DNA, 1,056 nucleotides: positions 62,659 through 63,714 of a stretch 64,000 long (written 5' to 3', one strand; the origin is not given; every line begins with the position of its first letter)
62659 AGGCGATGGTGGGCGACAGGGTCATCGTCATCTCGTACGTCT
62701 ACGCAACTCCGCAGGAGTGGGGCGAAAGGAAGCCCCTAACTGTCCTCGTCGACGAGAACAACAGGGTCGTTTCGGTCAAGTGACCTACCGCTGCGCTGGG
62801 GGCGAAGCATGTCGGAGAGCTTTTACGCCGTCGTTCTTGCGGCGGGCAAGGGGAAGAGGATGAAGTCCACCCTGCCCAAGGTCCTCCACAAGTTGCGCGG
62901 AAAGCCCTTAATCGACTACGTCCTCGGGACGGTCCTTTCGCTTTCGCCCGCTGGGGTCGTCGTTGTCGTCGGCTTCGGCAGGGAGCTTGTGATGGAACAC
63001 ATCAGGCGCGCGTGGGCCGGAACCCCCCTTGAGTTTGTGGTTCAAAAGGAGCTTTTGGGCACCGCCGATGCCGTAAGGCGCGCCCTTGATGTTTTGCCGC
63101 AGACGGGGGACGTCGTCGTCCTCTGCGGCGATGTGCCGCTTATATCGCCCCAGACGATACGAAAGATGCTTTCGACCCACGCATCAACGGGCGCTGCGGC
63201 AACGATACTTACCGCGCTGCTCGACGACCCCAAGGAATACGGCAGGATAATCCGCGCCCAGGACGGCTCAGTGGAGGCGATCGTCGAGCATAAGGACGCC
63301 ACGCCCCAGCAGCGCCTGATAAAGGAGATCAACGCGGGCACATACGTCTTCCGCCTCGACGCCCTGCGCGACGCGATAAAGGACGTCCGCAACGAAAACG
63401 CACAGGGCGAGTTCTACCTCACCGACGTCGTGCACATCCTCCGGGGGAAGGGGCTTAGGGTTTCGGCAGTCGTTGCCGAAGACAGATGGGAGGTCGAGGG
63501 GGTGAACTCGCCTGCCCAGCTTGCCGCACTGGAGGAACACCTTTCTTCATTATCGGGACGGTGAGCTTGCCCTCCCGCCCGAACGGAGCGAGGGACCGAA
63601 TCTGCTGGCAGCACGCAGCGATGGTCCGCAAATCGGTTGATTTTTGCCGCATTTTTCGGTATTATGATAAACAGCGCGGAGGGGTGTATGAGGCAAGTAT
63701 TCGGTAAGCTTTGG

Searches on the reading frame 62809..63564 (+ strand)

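Call 53: search_protein_families(library=pfam, proteins=[window:62809-63564:+], max_evalue=0.00001)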
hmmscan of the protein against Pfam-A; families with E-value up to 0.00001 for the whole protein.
window:62809-63564:+ (251 aa): 3 families
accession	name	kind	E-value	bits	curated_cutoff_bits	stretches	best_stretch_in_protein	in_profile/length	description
PF00483.29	NTP_transferase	-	6.5e-24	85.3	21.2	1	7-228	2-227/245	Nucleotidyl transferase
PF12804.13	NTP_transf_3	-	2.8e-22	80.1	27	1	7-135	1-122/160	MobA-like NTP transferase domain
PF01128.25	IspD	-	2.9e-11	44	27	1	7-221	3-197/221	2-C-methyl-D-erythritol 4-phosphate cytidylyltransferase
